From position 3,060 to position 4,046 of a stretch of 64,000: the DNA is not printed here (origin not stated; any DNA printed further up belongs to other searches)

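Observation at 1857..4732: Paralogous degenerate ligase-domain protein embedded between a DEAD-box helicase and an Nth-like glycosylase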

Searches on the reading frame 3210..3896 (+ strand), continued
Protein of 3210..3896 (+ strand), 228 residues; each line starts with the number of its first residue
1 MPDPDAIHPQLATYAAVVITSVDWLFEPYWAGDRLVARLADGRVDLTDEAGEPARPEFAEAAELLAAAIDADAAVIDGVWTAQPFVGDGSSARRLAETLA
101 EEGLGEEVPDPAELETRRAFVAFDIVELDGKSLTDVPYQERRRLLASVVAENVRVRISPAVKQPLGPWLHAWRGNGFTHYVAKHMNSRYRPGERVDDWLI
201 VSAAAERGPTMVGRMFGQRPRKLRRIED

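Call 77: find_encoding_contigs(protein=P0379, flank=6000, max_places=2)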
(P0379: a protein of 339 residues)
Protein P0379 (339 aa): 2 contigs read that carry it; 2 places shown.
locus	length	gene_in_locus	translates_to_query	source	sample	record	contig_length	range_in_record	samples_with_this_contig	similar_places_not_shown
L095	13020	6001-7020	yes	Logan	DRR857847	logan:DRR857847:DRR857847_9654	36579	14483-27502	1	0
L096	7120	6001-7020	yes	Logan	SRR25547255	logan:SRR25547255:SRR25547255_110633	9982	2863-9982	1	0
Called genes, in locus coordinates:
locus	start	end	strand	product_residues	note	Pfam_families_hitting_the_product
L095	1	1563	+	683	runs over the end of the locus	PF14742:GDE_N_bis, PF22422:MGH1-like_GH, PF06202:GDE_C (weak)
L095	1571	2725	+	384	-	PF18854:baeRF_family10, PF03464:eRF1_2 (weak), PF18844:baeRF_family2, PF18845:baeRF_family3, PF18856:baeRF_family12 (weak), PF18859:acVLRF1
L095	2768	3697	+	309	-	PF00005:ABC_tran, PF13304:AAA_21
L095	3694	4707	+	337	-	-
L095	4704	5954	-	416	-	PF00753:Lactamase_B, PF12706:Lactamase_B_2 (weak), PF14863:Alkyl_sulf_dimr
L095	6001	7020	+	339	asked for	PF13298:LigD_N, PF01068:DNA_ligase_A_M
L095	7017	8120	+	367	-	PF00005:ABC_tran, PF13304:AAA_21 (faint), PF00571:CBS (faint)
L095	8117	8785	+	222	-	PF00528:BPD_transp_1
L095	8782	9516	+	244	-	PF00528:BPD_transp_1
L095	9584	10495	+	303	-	PF04069:OpuAC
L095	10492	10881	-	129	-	PF07920:DUF1684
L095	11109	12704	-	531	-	PF07690:MFS_1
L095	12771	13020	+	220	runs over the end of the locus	PF01134:GIDA (faint), PF01262:AlaDh_PNT_C (faint), PF01494:FAD_binding_3 (faint), PF07992:Pyr_redox_2, PF12831:FAD_oxidored (faint), PF00070:Pyr_redox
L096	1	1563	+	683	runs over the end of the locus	PF14742:GDE_N_bis, PF22422:MGH1-like_GH, PF06202:GDE_C (weak)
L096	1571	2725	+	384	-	PF18854:baeRF_family10, PF03464:eRF1_2 (weak), PF18844:baeRF_family2, PF18845:baeRF_family3, PF18856:baeRF_family12 (weak), PF18859:acVLRF1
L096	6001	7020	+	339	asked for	PF13298:LigD_N, PF01068:DNA_ligase_A_M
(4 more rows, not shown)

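Call 83: search_protein_families(library=padloc, proteins=[window:3210-3896:+], max_evalue=0.01)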
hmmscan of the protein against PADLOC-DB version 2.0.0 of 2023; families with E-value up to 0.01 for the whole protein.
window:3210-3896:+ (228 aa): 0 families

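Call 84: search_protein_families(library=phrogs, proteins=[window:3210-3896:+], max_evalue=0.01)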
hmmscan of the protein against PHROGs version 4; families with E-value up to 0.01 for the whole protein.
window:3210-3896:+ (228 aa): 1 family
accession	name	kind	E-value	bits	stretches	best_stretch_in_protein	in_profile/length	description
phrog_114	-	DNA, RNA and nucleotide metabolism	0.0034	17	1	119-198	328-413/634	ATP-dependent DNA ligase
